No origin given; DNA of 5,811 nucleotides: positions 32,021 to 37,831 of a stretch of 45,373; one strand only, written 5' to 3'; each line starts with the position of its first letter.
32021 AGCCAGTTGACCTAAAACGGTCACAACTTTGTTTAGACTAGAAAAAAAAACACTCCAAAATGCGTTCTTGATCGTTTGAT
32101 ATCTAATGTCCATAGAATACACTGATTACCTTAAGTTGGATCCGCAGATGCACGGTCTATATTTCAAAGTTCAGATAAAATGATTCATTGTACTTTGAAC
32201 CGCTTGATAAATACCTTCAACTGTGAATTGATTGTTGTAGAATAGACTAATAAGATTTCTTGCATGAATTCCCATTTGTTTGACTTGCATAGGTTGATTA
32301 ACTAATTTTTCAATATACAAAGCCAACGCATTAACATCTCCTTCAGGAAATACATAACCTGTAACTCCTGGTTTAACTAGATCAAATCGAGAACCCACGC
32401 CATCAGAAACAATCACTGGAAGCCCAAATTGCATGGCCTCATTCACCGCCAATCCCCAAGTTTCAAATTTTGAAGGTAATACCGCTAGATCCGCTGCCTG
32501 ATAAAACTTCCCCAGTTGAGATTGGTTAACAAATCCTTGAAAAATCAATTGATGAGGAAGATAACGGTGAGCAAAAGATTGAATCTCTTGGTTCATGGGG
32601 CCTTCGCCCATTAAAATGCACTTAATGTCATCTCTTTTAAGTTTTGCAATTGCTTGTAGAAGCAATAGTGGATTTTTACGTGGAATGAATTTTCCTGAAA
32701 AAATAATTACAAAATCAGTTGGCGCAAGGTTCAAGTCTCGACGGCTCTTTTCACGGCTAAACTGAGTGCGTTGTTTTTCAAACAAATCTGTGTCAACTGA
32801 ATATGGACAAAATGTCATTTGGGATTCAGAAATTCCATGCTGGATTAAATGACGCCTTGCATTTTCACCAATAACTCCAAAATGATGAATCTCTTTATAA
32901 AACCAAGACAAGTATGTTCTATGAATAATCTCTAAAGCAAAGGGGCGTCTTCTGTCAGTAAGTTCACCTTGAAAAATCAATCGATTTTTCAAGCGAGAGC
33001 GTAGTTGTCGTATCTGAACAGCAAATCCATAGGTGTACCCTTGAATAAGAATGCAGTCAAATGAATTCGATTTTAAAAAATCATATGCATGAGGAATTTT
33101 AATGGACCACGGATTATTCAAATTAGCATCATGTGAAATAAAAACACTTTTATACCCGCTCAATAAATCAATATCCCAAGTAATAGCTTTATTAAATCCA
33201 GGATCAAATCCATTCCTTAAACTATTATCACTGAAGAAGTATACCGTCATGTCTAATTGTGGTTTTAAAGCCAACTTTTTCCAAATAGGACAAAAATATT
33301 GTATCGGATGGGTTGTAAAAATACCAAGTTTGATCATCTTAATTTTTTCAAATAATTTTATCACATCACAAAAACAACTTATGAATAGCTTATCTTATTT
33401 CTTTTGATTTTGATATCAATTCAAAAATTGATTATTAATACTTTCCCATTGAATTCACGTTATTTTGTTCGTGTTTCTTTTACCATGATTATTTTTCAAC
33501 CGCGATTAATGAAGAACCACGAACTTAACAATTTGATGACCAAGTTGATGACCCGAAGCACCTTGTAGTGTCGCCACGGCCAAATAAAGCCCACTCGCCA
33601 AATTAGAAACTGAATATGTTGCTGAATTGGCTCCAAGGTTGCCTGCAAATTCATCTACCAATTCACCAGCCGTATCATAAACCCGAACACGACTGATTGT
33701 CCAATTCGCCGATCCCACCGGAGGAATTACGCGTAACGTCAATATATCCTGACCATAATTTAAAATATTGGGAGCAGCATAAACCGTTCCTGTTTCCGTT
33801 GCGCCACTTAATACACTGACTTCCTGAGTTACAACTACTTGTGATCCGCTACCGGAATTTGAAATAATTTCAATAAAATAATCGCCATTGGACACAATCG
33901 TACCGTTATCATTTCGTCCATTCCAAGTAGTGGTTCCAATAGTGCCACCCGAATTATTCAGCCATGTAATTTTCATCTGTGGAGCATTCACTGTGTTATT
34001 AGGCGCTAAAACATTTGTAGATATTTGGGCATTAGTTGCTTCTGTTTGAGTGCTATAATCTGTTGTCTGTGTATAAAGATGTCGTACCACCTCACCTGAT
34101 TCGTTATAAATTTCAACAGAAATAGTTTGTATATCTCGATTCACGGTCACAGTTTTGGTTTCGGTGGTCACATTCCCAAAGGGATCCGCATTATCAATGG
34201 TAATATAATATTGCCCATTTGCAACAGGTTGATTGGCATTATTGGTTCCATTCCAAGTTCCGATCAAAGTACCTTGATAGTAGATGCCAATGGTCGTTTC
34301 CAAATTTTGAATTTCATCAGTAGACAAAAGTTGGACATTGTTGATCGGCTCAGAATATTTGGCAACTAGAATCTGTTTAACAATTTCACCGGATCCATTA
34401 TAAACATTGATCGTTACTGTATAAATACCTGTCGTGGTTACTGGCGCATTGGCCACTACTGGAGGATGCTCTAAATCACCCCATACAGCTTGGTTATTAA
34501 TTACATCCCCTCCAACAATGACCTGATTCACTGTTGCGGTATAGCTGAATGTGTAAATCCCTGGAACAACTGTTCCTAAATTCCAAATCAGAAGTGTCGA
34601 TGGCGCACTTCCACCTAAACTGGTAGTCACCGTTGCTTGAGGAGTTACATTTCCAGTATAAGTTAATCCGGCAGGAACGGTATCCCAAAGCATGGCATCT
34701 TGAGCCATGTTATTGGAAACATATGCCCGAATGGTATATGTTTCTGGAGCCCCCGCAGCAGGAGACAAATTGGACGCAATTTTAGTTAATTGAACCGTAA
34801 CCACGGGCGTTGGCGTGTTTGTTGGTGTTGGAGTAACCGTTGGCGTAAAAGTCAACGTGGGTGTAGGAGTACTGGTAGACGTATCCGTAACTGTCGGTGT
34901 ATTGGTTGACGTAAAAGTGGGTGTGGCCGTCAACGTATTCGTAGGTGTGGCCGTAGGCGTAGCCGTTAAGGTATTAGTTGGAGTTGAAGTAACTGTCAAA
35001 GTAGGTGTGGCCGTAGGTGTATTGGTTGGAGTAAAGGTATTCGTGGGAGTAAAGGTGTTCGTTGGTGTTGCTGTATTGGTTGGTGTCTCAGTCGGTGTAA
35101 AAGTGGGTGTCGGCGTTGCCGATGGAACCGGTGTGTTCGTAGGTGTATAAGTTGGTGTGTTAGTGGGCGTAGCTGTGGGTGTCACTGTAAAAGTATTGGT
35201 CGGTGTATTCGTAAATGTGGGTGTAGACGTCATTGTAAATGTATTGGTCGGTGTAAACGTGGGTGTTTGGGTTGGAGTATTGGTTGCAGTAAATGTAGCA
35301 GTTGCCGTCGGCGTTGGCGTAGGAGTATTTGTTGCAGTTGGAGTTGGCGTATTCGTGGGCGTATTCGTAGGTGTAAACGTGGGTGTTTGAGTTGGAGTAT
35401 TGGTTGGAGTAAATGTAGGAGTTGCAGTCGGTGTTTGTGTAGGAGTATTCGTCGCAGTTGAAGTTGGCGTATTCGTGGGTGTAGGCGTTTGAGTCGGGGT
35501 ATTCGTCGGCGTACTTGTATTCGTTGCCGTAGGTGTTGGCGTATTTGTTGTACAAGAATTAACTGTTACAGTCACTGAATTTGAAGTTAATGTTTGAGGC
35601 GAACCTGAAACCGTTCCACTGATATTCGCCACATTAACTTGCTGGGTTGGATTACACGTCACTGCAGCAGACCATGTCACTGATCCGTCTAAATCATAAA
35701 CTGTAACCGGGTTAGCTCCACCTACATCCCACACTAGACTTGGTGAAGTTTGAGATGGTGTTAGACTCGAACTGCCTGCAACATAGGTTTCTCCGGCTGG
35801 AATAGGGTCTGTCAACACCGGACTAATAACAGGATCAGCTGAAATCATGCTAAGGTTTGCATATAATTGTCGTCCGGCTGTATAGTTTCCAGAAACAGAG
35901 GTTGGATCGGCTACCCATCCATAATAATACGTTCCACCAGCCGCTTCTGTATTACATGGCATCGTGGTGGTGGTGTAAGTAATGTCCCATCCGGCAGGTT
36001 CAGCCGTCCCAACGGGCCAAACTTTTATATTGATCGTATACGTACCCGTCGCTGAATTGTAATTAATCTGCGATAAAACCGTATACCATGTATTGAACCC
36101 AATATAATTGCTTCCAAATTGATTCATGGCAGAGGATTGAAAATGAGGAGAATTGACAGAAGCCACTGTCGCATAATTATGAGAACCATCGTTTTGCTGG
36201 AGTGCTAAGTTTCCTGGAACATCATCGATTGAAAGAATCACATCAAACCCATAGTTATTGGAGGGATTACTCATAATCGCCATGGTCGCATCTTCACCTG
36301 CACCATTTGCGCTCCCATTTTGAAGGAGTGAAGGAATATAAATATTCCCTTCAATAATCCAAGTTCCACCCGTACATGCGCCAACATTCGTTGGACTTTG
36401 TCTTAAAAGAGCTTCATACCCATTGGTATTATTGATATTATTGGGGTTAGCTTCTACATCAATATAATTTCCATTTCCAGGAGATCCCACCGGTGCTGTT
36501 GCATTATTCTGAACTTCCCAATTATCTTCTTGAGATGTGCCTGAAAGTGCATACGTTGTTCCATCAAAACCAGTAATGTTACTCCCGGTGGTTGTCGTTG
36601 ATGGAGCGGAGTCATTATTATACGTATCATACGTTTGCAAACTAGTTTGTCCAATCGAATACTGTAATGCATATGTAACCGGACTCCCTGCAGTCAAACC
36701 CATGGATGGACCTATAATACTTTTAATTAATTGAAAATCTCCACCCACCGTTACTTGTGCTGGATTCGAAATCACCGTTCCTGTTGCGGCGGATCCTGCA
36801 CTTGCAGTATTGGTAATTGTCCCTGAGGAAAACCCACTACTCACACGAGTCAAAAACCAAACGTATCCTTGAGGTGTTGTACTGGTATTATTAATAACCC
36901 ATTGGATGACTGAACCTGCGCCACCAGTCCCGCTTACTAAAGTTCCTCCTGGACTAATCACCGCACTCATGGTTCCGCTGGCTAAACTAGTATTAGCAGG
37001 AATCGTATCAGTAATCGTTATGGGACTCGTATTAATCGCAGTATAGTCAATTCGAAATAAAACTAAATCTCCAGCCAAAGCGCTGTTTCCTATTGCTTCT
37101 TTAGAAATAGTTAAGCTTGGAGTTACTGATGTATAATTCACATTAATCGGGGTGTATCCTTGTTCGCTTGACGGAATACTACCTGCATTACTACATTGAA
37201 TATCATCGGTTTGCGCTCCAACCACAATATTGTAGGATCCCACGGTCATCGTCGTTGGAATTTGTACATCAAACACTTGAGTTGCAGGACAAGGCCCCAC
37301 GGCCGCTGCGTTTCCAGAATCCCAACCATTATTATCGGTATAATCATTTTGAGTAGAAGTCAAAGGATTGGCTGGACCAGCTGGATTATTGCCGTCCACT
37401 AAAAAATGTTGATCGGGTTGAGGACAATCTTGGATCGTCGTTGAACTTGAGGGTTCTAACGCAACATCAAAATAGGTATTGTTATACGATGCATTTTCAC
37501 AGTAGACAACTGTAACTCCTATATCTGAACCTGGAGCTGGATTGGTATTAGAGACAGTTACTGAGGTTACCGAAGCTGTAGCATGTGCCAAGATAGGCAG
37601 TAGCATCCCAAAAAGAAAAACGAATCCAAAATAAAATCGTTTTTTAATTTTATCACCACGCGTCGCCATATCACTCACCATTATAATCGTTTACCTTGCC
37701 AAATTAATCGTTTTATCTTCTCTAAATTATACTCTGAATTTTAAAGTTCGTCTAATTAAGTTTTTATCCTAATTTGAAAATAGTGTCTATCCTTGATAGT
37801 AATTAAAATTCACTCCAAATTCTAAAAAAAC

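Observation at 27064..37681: Giant T9SS-tail surface protein encoded as first gene of a glycosyltransferase/flippase/polymerase operon: candidate dedicated surface-glycoprotein system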

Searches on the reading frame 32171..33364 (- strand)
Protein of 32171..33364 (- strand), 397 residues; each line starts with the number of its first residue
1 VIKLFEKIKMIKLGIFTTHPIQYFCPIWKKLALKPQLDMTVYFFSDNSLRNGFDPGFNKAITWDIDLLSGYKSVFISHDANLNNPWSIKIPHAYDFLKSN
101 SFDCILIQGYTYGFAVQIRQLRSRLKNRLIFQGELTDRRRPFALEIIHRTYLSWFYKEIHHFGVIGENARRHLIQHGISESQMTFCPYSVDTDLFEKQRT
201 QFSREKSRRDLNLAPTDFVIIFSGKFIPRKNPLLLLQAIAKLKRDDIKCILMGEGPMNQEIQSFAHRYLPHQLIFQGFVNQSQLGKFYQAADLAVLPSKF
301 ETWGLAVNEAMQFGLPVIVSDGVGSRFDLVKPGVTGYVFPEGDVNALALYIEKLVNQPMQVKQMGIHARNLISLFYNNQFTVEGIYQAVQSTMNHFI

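Call 5: search_protein_families(library=pfam, proteins=[window:32171-33364:-], max_evalue=0.01)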
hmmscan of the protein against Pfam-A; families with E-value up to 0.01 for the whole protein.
window:32171-33364:- (397 aa): 4 families
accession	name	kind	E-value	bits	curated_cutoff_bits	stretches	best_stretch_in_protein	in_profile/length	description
PF00534.26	Glycos_transf_1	-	1.1e-39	136.2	26.4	1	204-370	2-171/172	Glycosyl transferases group 1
PF13692.12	Glyco_trans_1_4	-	2.9e-29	102.6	27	1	218-356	2-141/142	Glycosyl transferases group 1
PF20706.3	GT4-conflict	-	2.4e-06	27.3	26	1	281-324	272-315/385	Family 4 Glycosyltransferase in conflict systems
PF13439.12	Glyco_transf_4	-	0.00093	19.7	28.5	1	89-193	60-169/170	Glycosyltransferase Family 4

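Call 6: search_protein_families(library=ncbifam, proteins=[window:32171-33364:-], max_evalue=0.01)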
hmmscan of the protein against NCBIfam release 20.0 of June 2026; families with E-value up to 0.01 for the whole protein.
window:32171-33364:- (397 aa): 44 families (the best 25 are shown)
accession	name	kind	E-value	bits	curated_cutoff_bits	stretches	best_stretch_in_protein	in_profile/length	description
TIGR03088.1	stp2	hypoth_equivalog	8.1e-23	81.1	409.05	1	160-384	138-365/374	TIGR03088 family PEP-CTERM/XrtA system glycosyltransferase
TIGR03999.1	thiol_BshA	equivalog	2e-21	76.4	273.7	1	185-383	171-364/375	N-acetyl-alpha-D-glucosaminyl L-malate synthase BshA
TIGR04063.1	stp3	hypoth_equivalog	2.5e-21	76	442.05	1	157-389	156-391/397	TIGR04063 family PEP-CTERM/XrtA system glycosyltransferase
TIGR04157.1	glyco_rSAM_CFB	subfamily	7.9e-21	74.5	400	1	200-384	210-397/406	TIGR04157 family glycosyltransferase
NF038298.1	EPS_HpsO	equivalog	3.4e-19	68.9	575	1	164-378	150-373/388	hormogonium polysaccharide biosynthesis glycosyltransferase HpsO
NF038295.1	EPS_HpsP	equivalog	5.8e-19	68.3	550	1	199-379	189-374/388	hormogonium polysaccharide biosynthesis glycosyltransferase HpsP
NF053787.1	GlcN_PG_synth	equivalog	6.8e-18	64.6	480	1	148-390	133-357/361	N-acetylglucosaminyl phosphatidylglycerol synthase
TIGR03449.1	mycothiol_MshA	equivalog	3.7e-17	62.3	462.5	1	172-387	178-398/406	D-inositol-3-phosphate glycosyltransferase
NF012028.0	PRK15484.1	subfamily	1.5e-16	60.4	618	1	175-372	155-358/380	lipopolysaccharide N-acetylglucosaminyltransferase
NF041876.1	EPS_EpsE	equivalog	1.7e-16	60.5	400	1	216-374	213-378/389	exopolysaccharide biosynthesis GT4 family glycosyltransferase EpsE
NF047684.1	TeichurnBiosyTuaC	equivalog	2.3e-16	59.7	550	1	178-376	182-373/391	teichuronic acid biosynthesis protein TuaC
NF007396.0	PRK09922.1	equivalog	5.6e-14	51.8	385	1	219-381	186-348/361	lipopolysaccharide 1,6-galactosyltransferase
NF007640.0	PRK10307.1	subfamily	5.2e-13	48.7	276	1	153-391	166-406/411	WcaI family glycosyltransferase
TIGR02149.1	glgA_Coryne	subfamily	5.7e-13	48.7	302.4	1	180-371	168-369/391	glycogen synthase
NF047880.1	glyco_SdgA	exception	5.2e-12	45.1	800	1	239-379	337-478/488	serine-aspartate repeat adhesin O-glycosyltransferase SdgA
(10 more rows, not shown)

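Call 41: find_related_loci(query=window:32171-33337:-, collection=metagenome_contigs, flank=10000)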
Query window:32171-33337:- (388 aa) in metagenome_contigs; peptide patterns used: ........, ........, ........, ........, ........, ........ (x = any residue, [..] = any of these).
26 stretches matched a pattern; 7 encode a relative of the query (tblastn E <= 1e-3); 7 distinct loci.
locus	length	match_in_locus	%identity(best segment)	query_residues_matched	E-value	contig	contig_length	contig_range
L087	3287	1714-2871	46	3-380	8e-116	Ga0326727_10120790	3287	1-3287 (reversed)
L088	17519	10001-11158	46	3-380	7e-113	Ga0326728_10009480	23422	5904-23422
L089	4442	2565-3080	33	210-381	1e-28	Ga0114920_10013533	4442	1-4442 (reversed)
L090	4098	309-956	29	168-388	2e-28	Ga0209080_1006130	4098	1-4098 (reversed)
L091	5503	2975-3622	29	168-388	3e-28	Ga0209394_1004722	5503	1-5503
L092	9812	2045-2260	31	271-345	4e-5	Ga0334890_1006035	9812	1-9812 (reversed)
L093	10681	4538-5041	22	145-321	7e-5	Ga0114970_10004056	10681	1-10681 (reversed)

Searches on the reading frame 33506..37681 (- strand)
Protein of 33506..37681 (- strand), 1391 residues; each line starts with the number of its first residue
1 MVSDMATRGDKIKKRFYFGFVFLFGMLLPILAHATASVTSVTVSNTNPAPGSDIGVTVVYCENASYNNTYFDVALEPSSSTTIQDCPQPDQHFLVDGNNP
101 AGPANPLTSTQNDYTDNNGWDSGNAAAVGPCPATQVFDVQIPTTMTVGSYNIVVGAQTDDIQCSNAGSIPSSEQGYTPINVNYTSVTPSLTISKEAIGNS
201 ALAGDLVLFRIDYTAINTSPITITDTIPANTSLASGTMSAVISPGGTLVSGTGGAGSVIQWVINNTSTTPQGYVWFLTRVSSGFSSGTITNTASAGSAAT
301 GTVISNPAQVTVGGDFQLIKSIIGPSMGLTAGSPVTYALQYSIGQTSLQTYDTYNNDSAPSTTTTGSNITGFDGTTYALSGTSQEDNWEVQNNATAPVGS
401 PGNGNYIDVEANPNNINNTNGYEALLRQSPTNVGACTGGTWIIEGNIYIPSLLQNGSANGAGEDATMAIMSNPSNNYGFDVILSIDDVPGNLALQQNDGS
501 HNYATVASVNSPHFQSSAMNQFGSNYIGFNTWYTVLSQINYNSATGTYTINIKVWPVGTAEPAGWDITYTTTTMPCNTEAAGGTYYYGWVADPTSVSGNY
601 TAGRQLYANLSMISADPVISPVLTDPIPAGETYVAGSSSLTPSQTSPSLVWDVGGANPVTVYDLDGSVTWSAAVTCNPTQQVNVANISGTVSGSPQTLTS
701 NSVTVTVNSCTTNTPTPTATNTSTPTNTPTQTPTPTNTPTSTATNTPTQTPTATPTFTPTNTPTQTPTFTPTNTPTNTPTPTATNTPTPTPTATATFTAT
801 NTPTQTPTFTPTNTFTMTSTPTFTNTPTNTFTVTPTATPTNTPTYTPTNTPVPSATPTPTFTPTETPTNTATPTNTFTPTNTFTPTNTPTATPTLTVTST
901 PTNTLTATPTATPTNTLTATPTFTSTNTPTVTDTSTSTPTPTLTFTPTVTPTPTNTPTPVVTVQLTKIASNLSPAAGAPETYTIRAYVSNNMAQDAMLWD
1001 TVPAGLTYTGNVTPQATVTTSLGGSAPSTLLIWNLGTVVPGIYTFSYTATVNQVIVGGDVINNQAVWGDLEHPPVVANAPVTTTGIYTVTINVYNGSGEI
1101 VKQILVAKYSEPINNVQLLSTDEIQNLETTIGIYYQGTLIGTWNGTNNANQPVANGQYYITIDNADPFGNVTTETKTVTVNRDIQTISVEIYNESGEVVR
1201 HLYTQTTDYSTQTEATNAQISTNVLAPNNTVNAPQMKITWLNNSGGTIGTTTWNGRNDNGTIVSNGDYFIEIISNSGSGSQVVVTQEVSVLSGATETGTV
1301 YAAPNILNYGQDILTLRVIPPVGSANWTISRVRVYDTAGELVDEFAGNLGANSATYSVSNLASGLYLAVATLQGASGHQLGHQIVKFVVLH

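Call 5: search_protein_families(library=pfam, proteins=[window:33506-37681:-], max_evalue=0.01)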
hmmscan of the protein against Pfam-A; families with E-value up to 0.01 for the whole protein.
window:33506-37681:- (1391 aa): 2 families
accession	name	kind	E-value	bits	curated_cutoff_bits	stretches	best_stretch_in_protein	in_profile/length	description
PF13860.13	FlgD_ig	-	7.8e-08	32.6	27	1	1112-1163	21-74/79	FlgD Ig-like domain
PF18962.6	Por_Secre_tail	-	0.00059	20.5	27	1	1330-1369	22-61/75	Secretion system C-terminal sorting domain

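Call 6: search_protein_families(library=ncbifam, proteins=[window:33506-37681:-], max_evalue=0.01)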
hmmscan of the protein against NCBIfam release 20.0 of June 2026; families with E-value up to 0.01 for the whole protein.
window:33506-37681:- (1391 aa): 1 family
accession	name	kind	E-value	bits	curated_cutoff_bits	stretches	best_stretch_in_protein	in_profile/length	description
NF005176.1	PRK06655.1-1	equivalog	0.0043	17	230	0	1250-1292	125-168/197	flagellar hook assembly protein FlgD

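Call 12: find_encoding_contigs(protein=window:33506-37681:-, flank=10000, max_places=6)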
Protein window:33506-37681:- (1391 aa): 1 contig read that carries it; 1 place shown.
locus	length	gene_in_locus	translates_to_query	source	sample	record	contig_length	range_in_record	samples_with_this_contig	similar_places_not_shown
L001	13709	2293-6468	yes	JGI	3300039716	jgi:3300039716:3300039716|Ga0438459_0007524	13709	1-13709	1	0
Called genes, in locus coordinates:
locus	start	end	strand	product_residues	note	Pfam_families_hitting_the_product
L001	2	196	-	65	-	?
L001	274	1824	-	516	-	PF01554:MatE, PF01943:Polysacc_synt, PF13440:Polysacc_synt_3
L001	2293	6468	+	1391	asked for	-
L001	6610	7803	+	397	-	PF00534:Glycos_transf_1, PF13692:Glyco_trans_1_4, PF20706:GT4-conflict (weak)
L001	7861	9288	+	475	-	PF01943:Polysacc_synt (weak), PF13440:Polysacc_synt_3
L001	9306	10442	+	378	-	PF00534:Glycos_transf_1, PF13692:Glyco_trans_1_4, PF20706:GT4-conflict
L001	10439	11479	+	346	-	PF13524:Glyco_trans_1_2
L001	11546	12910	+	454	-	-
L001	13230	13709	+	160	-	?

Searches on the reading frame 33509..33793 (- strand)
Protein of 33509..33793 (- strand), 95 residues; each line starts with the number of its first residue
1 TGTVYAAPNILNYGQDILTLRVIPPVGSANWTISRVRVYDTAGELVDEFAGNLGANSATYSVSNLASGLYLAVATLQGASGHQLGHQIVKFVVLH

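Call 18: search_protein_families(library=ncbifam, proteins=[window:33509-33793:-], max_evalue=10)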
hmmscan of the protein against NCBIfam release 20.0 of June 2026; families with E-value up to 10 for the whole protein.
seq(95 aa): 4 families
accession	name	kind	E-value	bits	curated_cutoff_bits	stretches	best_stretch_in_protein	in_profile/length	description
TIGR04183.1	Por_Secre_tail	domain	0.0002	21.3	23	1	30-75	22-59/72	T9SS type A sorting domain-containing protein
NF052323.1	T9SSA_dep_M6i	equivalog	0.011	13.7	600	1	35-95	982-1043/1043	T9SS-dependent M6-like inactivated metalloprotease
NF052644.1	T9SS_DNase_Rie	equivalog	0.039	13.3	260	1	34-80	200-243/251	T9SS-dependent surface endonuclease, AS87_RS02955 family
NF033708.1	T9SS_Cterm_ChiA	domain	0.08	12.8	40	1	33-77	1-44/55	T9SS sorting signal type C domain-containing protein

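Call 19: search_protein_families(library=pfam, proteins=[window:33509-33793:-], max_evalue=10)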
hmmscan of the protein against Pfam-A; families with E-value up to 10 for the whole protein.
seq(95 aa): 3 families
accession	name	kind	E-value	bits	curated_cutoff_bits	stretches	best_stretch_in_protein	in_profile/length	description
PF18962.6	Por_Secre_tail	-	1.1e-05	26.1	27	1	34-74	22-62/75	Secretion system C-terminal sorting domain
PF22829.2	HphA_C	-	0.017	15.9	31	1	23-75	3-56/113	HphA C-terminal domain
PF16640.11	Big_3_5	-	0.02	15.9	35.5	1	6-82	3-75/88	Bacterial Ig-like domain (group 3)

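Call 78: search_protein_families(library=pfam, alignment_id=A4, max_evalue=0.01)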
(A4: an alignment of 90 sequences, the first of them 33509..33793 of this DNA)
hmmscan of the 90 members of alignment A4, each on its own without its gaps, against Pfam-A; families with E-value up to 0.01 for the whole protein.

A. member 1, window:33509-33793:- (95 aa): 1 family
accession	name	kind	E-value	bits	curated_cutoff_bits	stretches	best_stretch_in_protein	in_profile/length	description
PF18962.6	Por_Secre_tail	-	1.1e-05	26.1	27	1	34-74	22-62/75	Secretion system C-terminal sorting domain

B. families by the number of members that match (of 90 scanned): 5 families
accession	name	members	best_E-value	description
PF18962.6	Por_Secre_tail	72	1.8e-10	Secretion system C-terminal sorting domain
PF13860.13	FlgD_ig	23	1.9e-06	FlgD Ig-like domain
PF13585.12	CHU_C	3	0.00014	CHU_C Type IX secretion signal domain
PF19910.5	DUF6383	2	0.0023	Domain of unknown function (DUF6383)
PF23623.1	GBD_IRG7_N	1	0.0077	IRG7 N-terminal galactose binding domain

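Call 79: search_solved_structures(query=A4, max_evalue=1, show_alignments=2)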
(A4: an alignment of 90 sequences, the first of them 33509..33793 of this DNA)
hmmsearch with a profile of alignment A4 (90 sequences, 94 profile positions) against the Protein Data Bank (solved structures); distinct sequences matched with E-value up to 1: 11.
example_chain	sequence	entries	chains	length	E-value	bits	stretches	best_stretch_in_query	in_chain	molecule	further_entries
6za2_A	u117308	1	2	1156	0.00019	24.5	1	5-92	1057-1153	Por secretion system protein porU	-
5m11_A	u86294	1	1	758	0.0015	21.7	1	4-73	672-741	Immunoreactive 84kD antigen PG93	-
9whd_A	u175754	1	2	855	0.011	18.8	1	5-79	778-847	GH167 glycoside hydrolase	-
8glj_D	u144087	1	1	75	0.015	18.4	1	7-76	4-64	Por secretion system C-terminal sorting domain-containing protein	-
5icu_A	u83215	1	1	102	0.017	18.3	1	29-84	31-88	CopC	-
9jlp_C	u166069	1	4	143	0.024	17.8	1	13-60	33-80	Nucleocapsid shell protein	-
8glk_D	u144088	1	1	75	0.17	15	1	29-79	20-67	Endonuclease I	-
8gl6_D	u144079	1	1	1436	0.38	14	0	22-86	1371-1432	RemA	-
9e7t_A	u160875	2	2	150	0.46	13.7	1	52-81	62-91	Dot/Icm T4SS effector PieF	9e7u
8gul_A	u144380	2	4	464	0.75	13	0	19-90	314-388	GlcNAc-binding protein A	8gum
1so9_A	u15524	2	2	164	0.99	12.6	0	46-75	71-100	Cytochrome C oxidase assembly protein ctaG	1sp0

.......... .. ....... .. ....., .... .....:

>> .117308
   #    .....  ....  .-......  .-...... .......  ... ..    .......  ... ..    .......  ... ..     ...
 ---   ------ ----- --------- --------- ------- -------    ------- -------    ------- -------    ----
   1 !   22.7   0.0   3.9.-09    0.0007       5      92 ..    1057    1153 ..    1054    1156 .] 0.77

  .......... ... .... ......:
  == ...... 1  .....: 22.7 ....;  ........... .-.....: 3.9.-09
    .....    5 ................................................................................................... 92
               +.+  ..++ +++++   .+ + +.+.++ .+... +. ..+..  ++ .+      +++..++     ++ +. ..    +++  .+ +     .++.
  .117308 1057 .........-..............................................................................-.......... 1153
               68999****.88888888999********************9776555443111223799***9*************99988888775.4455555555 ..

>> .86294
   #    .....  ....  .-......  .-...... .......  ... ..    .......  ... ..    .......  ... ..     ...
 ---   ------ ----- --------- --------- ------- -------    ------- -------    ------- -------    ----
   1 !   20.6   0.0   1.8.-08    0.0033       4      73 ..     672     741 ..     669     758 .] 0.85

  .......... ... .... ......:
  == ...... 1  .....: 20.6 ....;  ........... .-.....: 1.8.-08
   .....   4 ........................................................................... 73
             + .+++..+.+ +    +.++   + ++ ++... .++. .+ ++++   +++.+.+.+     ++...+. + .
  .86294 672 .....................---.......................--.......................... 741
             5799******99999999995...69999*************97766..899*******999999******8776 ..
